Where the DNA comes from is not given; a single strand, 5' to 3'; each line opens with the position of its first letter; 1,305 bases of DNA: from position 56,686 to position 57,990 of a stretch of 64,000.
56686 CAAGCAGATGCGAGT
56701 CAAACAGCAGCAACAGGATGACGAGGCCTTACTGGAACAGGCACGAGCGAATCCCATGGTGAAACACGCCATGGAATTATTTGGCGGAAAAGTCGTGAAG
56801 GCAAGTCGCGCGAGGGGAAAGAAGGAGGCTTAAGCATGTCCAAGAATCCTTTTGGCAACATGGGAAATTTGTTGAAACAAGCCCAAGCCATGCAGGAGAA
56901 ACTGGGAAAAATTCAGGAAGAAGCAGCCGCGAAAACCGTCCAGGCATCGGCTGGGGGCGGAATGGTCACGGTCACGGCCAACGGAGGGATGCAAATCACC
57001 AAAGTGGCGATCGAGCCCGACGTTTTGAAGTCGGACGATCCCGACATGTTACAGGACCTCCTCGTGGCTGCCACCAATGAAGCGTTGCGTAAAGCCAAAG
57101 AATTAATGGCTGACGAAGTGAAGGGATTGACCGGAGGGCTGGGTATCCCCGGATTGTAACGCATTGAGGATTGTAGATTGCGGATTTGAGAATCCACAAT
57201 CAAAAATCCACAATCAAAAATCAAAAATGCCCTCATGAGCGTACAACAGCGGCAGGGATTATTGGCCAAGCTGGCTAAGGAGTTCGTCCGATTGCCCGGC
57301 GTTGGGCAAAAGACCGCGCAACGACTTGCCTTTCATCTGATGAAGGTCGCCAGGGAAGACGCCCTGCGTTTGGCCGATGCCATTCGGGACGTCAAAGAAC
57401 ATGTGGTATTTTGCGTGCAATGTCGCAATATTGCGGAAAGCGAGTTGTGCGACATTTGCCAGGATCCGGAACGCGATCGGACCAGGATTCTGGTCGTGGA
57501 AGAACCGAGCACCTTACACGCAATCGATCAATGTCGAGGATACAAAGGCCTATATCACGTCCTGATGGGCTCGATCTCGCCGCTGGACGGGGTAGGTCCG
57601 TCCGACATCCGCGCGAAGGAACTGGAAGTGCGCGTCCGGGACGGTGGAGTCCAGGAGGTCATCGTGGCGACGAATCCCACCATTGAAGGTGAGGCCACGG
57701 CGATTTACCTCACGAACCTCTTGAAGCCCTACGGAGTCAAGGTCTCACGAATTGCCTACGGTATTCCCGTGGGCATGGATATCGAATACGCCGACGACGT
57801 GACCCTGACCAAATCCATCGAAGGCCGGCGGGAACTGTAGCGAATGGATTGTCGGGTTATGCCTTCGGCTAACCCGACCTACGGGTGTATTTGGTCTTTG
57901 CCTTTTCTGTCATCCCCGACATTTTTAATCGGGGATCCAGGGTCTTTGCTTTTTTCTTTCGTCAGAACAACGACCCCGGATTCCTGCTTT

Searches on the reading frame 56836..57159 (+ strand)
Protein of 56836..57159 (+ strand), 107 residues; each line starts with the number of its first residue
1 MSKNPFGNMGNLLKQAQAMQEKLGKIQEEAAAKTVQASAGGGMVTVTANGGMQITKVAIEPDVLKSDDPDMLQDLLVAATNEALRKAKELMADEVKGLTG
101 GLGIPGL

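Call 12: search_protein_families(library=pfam, proteins=[window:56836-57159:+], max_evalue=0.01)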
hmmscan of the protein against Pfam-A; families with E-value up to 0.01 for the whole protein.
window:56836-57159:+ (107 aa): 1 family
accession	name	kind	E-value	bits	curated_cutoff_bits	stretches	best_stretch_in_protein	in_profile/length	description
PF02575.21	YbaB_DNA_bd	-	8.7e-32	109.6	25.5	1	13-102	1-90/91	YbaB/EbfC DNA-binding family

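Call 20: find_encoding_contigs(protein=window:56836-57159:+, flank=10000, max_places=10)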
Protein window:56836-57159:+ (107 aa): 17 contigs read that carry it; 10 places shown.
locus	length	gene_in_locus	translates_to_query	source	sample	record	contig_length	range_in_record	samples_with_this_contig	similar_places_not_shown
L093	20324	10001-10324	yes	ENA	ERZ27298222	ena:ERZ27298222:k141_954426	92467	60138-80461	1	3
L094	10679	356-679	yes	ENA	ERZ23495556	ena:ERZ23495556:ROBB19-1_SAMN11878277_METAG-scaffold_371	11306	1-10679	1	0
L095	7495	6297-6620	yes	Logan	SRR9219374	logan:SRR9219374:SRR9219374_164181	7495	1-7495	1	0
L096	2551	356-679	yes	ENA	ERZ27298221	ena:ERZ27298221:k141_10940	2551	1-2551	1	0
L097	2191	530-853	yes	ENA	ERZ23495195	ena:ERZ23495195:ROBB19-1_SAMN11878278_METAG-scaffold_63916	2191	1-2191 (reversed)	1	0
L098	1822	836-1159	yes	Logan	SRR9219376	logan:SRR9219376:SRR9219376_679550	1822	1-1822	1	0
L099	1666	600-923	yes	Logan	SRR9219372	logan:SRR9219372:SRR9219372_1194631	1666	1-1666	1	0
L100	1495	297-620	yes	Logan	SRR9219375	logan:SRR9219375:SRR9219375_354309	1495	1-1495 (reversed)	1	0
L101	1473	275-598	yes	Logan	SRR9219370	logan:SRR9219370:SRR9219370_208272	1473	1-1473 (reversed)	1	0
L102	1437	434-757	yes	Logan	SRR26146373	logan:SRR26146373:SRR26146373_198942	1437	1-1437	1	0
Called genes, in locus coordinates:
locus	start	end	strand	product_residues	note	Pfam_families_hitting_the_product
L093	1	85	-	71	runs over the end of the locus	-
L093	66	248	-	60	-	-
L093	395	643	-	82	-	PF07683:CobW_C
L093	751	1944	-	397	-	PF01979:Amidohydro_1, PF12890:DHOase, PF07969:Amidohydro_3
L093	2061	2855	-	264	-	PF02535:Zip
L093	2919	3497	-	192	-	PF00994:MoCF_biosynth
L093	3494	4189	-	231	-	PF11866:DUF3386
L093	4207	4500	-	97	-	-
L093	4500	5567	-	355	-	PF23414:Beta-prop_EML_2, PF24814:WD40_Prp19, PF24807:WD40_CDC20-Fz, PF25173:Beta-prop_WDR3_1st, PF25174:Beta-prop_THOC3, PF25175:Beta-prop_WDR5, PF23381:Beta-prop_IFT122_1st, PF25391:WD40_Gbeta, +35 more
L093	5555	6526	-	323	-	PF02492:cobW, PF03193:RsgA_GTPase (faint), PF07683:CobW_C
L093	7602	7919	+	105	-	PF03795:YCII (weak)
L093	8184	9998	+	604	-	PF05496:RuvB_N (faint), PF13177:DNA_pol3_delta2, PF00004:AAA, PF22608:DNAX_ATPase_lid, PF12169:DNA_pol3_gamma3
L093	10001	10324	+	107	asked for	PF02575:YbaB_DNA_bd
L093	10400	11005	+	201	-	PF21176:RecR_HhH, PF02132:RecR_ZnF (weak), PF01751:Toprim, PF13662:Toprim_4, PF21175:RecR_C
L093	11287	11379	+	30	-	-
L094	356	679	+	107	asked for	PF02575:YbaB_DNA_bd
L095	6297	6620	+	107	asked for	PF02575:YbaB_DNA_bd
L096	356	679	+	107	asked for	PF02575:YbaB_DNA_bd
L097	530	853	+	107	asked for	PF02575:YbaB_DNA_bd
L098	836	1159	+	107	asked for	PF02575:YbaB_DNA_bd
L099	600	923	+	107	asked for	PF02575:YbaB_DNA_bd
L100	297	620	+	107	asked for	PF02575:YbaB_DNA_bd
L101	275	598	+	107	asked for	PF02575:YbaB_DNA_bd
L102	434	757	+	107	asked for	PF02575:YbaB_DNA_bd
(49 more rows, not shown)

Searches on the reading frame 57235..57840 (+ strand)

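Call 12: search_protein_families(library=pfam, proteins=[window:57235-57840:+], max_evalue=0.01)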
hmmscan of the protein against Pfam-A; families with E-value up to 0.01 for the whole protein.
window:57235-57840:+ (201 aa): 7 families
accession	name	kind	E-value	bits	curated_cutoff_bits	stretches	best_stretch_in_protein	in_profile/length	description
PF13662.12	Toprim_4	-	6.6e-25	87.6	25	1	84-174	2-85/85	Toprim domain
PF21176.3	RecR_HhH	-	1.3e-16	60.6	27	1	11-53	2-44/45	RecR, helix-hairpin-helix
PF21175.2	RecR_C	-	1.5e-11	43.9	22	1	176-199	1-24/24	RecR, C-terminal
PF01751.28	Toprim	-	8.9e-11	42.3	23.1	1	85-173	2-96/96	Toprim domain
PF02132.21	RecR_ZnF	-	6.2e-07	29.5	22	1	57-77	1-21/21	RecR, Cys4-zinc finger domain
PF14520.12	HHH_5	-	0.00034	21.5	27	1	14-35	34-55/57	Helix-hairpin-helix domain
PF00633.29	HHH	-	0.0021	18.2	24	0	14-31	10-27/30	Helix-hairpin-helix motif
